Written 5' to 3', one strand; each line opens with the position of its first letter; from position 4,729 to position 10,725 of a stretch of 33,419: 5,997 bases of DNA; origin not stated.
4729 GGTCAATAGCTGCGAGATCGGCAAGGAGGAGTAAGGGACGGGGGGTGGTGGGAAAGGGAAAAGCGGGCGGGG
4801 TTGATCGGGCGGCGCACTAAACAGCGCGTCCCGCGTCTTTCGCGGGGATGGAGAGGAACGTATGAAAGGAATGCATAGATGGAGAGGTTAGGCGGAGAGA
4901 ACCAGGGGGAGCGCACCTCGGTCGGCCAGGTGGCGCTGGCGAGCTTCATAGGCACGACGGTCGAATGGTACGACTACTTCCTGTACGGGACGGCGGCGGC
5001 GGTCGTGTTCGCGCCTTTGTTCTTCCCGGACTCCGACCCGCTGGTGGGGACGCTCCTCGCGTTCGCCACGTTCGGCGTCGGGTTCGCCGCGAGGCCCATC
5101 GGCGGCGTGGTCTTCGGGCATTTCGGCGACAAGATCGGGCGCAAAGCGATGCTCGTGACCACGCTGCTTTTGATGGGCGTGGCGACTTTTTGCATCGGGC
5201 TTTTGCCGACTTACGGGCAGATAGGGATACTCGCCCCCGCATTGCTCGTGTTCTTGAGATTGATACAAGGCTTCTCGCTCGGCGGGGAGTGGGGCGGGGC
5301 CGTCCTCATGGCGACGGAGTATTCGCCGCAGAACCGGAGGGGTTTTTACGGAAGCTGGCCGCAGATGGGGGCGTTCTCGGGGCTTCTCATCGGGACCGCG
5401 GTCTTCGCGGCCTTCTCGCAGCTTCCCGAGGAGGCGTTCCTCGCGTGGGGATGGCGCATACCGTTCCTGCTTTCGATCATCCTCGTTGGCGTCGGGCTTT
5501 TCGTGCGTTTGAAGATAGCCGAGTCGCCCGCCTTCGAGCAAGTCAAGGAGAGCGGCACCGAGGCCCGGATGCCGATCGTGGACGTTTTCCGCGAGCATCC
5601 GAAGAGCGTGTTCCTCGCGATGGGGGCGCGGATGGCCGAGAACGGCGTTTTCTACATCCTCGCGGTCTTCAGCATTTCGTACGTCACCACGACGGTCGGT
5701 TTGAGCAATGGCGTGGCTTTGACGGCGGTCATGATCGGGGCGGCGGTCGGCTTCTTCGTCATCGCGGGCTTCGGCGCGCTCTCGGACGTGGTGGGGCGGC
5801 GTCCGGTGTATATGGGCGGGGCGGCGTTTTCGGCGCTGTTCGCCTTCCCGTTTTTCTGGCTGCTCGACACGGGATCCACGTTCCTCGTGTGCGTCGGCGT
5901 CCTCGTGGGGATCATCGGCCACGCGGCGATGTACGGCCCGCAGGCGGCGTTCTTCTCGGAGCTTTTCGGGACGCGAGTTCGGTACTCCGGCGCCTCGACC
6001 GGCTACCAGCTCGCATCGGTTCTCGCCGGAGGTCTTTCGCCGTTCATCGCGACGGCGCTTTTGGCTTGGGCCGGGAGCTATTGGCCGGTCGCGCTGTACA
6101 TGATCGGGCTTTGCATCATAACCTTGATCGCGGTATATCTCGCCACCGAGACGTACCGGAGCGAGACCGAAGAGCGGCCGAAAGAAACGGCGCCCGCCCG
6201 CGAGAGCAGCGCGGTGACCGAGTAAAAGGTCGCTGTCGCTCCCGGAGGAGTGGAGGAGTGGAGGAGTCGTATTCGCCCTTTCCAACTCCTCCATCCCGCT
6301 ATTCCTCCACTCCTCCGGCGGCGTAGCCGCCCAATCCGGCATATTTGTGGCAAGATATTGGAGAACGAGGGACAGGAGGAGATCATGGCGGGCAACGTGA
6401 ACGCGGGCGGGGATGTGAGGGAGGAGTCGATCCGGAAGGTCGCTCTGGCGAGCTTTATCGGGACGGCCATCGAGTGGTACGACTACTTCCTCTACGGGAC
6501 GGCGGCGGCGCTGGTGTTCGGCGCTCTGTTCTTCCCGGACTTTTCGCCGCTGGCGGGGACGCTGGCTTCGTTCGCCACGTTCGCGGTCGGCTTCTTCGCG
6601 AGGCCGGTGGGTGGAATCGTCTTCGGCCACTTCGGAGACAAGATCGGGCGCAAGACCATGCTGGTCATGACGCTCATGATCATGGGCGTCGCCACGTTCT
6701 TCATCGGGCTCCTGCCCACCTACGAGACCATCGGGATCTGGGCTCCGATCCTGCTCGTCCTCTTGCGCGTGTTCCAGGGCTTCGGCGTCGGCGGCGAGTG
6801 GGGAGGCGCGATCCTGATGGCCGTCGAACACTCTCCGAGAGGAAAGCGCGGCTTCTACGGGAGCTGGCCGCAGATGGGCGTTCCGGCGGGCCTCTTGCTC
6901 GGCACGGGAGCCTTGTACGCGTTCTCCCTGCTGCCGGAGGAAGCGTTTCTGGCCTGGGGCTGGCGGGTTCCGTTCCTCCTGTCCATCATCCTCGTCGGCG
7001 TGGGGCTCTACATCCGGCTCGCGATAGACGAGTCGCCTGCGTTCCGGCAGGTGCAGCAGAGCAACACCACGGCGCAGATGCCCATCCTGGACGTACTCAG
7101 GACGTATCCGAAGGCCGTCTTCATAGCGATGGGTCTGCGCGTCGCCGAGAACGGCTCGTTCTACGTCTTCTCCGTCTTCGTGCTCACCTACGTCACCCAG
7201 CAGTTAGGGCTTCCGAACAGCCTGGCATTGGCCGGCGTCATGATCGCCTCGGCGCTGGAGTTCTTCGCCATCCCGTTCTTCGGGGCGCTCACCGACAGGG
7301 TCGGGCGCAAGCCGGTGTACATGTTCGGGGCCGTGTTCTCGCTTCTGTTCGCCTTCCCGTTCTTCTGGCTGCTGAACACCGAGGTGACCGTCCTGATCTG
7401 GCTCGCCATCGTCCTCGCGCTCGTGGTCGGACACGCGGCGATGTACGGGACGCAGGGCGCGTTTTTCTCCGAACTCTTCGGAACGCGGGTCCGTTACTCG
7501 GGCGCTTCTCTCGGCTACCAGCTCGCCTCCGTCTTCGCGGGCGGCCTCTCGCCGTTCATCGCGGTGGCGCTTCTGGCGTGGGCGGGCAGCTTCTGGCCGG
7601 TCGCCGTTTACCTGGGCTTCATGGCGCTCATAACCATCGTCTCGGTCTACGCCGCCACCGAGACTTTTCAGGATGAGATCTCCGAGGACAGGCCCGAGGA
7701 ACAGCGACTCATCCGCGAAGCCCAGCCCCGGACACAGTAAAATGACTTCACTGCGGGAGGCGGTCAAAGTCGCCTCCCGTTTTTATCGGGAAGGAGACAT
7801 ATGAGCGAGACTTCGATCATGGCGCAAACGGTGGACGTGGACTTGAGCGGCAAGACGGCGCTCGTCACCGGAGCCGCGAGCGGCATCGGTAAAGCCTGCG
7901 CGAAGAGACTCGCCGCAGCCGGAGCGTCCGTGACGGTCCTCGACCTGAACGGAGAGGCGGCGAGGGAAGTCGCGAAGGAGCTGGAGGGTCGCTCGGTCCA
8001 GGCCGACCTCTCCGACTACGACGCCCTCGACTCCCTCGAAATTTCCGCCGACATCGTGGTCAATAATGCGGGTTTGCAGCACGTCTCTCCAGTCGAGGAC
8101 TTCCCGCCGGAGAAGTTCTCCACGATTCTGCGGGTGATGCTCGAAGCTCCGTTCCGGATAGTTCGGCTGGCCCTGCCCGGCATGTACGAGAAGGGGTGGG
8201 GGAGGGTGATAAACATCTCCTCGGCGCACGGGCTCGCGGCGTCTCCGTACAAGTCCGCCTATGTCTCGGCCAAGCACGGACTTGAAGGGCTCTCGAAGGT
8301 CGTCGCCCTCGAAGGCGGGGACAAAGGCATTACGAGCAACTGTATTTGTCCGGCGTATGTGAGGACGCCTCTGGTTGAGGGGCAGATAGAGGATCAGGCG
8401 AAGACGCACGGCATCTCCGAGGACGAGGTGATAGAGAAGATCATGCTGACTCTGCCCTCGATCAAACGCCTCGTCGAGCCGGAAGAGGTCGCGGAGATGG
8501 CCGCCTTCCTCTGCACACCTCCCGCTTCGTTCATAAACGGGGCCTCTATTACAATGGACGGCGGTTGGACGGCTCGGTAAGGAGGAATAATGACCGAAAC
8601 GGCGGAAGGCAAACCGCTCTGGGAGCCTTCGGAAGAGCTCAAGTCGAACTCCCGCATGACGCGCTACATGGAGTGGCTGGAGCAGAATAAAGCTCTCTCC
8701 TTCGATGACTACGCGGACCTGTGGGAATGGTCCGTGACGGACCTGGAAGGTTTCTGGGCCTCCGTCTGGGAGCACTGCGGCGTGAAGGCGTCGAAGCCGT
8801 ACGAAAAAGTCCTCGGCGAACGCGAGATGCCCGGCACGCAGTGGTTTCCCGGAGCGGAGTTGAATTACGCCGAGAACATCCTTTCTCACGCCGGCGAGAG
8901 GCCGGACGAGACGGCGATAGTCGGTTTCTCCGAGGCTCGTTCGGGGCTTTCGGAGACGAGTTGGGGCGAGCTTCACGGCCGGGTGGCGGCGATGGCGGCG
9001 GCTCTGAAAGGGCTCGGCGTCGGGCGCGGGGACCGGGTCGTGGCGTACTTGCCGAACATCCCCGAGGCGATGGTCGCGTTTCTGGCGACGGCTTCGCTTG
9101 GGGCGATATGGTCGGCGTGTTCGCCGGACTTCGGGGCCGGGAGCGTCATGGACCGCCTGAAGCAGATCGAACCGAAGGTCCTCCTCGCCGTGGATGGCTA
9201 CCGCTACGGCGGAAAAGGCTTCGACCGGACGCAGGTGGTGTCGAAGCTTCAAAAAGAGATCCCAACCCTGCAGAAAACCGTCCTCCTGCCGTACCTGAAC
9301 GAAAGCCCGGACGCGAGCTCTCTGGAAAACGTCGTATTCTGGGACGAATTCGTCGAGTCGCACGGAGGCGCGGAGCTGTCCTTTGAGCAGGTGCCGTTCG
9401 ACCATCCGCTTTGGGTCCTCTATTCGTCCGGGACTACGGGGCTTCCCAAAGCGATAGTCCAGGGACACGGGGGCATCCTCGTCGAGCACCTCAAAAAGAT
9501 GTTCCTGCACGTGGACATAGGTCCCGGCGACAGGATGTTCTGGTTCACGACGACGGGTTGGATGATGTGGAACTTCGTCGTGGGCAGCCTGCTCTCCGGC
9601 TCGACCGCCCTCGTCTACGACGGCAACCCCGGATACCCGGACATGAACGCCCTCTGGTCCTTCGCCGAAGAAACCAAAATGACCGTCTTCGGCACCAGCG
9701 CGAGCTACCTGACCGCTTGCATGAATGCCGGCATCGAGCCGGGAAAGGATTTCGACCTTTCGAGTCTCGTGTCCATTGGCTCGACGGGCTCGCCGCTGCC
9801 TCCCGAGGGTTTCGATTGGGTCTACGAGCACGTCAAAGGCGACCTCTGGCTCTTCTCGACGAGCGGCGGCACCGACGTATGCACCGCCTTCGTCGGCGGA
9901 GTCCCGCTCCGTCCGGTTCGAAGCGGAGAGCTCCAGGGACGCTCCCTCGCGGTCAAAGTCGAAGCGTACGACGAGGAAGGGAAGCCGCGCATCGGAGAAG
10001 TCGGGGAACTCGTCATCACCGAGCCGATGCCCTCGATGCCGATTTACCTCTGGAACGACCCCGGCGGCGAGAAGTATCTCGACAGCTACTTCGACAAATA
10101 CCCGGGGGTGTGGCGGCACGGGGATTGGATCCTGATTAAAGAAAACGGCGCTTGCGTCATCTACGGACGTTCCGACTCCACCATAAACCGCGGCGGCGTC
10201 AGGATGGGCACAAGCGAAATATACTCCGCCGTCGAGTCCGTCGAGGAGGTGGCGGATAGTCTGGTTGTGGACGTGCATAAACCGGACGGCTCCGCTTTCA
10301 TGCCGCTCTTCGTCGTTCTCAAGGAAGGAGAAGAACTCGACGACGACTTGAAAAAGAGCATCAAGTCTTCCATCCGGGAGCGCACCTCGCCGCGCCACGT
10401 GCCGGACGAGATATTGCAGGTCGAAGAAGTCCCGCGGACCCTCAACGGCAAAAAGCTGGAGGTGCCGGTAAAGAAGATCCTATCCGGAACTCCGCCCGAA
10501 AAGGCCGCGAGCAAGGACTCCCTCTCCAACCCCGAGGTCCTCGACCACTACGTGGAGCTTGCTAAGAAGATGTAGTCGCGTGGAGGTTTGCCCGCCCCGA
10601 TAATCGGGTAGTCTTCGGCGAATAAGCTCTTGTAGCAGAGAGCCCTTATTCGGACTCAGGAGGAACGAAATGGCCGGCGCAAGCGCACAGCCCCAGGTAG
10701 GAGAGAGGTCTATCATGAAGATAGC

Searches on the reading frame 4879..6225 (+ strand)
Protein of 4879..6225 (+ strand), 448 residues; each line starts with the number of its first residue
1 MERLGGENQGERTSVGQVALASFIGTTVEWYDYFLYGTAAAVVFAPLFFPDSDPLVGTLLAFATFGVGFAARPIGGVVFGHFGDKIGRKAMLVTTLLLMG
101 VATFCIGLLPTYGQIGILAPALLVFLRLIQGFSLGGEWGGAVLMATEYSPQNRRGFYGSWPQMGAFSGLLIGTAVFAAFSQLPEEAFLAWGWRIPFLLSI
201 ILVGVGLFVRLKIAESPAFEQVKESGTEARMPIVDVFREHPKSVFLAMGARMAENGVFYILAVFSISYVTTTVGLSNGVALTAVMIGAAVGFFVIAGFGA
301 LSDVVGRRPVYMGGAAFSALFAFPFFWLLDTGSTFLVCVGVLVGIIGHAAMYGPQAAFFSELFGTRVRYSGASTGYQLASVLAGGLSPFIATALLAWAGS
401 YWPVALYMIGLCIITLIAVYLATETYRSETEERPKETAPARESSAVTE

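Call 56: search_protein_families(library=pfam, proteins=[window:4879-6225:+], max_evalue=0.00001)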
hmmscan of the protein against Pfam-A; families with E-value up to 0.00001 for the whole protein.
window:4879-6225:+ (448 aa): 2 families
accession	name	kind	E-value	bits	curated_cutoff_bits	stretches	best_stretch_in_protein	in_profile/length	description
PF07690.21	MFS_1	-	1.2e-34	120.2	33.4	2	52-383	30-346/347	Major Facilitator Superfamily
PF00083.30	Sugar_tr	-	8e-33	114.4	22.3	2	20-231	4-209/452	Sugar (and other) transporter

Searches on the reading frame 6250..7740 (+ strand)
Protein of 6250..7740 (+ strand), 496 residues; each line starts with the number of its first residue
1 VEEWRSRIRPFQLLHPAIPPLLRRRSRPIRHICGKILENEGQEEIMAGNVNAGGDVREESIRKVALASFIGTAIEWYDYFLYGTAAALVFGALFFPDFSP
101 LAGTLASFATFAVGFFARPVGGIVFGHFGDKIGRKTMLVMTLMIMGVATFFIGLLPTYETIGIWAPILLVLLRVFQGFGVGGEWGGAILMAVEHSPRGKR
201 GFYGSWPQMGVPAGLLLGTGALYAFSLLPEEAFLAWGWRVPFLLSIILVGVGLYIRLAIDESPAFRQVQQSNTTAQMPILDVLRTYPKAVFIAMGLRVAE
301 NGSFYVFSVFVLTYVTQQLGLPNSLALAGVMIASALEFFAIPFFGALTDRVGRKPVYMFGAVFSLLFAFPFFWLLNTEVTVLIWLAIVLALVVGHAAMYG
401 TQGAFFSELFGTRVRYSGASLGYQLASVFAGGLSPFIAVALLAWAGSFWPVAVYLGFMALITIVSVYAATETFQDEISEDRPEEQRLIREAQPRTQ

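Call 56: search_protein_families(library=pfam, proteins=[window:6250-7740:+], max_evalue=0.00001)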
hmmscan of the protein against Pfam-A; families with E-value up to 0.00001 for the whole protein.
window:6250-7740:+ (496 aa): 2 families
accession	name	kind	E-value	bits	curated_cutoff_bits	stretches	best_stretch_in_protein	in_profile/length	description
PF00083.30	Sugar_tr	-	5.8e-34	118.2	22.3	2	66-274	4-206/452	Sugar (and other) transporter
PF07690.21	MFS_1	-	3.8e-27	95.6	33.4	1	70-418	3-333/347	Major Facilitator Superfamily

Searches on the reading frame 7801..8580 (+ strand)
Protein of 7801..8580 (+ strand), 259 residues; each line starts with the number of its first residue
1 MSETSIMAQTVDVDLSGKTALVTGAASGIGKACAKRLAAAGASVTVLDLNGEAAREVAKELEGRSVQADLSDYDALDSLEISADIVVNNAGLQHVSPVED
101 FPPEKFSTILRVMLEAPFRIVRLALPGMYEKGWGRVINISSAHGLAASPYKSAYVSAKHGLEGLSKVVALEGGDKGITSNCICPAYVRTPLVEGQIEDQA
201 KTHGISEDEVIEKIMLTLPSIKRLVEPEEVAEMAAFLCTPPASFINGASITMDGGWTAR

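Call 56: search_protein_families(library=pfam, proteins=[window:7801-8580:+], max_evalue=0.00001)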
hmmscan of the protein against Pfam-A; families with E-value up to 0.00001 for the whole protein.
window:7801-8580:+ (259 aa): 3 families
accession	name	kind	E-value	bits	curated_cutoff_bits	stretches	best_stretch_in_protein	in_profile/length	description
PF13561.12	adh_short_C2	-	2.9e-48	165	27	1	24-257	1-236/236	Enoyl-(Acyl carrier protein) reductase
PF00106.31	adh_short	-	8.2e-45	153.1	26.6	1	18-198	1-193/195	short chain dehydrogenase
PF01370.27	Epimerase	-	6.3e-08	32.7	20.9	1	20-102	1-84/240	NAD dependent epimerase/dehydratase family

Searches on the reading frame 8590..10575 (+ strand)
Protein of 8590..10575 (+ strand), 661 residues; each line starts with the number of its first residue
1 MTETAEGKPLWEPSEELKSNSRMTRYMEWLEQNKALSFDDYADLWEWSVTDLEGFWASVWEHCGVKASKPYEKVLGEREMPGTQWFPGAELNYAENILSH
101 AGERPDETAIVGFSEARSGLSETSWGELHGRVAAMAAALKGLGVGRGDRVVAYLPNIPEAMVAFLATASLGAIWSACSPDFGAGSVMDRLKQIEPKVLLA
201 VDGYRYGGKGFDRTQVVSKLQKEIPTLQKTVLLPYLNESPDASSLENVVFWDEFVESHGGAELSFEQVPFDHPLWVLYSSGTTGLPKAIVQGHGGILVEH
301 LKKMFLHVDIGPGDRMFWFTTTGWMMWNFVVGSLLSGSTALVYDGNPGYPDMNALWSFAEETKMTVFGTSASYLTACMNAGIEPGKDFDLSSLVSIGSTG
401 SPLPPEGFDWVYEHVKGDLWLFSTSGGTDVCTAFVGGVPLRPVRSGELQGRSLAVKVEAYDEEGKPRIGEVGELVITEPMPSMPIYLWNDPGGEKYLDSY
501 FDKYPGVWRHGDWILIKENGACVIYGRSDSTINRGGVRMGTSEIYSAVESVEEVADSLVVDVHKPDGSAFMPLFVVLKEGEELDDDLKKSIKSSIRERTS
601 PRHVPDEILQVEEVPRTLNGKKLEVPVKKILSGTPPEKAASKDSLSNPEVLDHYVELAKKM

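Call 56: search_protein_families(library=pfam, proteins=[window:8590-10575:+], max_evalue=0.00001)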
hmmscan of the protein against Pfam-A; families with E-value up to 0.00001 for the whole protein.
window:8590-10575:+ (661 aa): 3 families
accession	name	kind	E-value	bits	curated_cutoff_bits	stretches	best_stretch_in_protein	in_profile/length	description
PF00501.34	AMP-binding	-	1.3e-50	172.7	29.9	1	100-480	4-378/384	AMP-binding enzyme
PF16177.11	ACAS_N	-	1.2e-16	60.7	27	1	41-96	1-54/55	Acetyl-coenzyme A synthetase N-terminus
PF13193.12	AMP-binding_C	-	1.2e-08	36.2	24.5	1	544-621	2-76/76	AMP-binding enzyme C-terminal domain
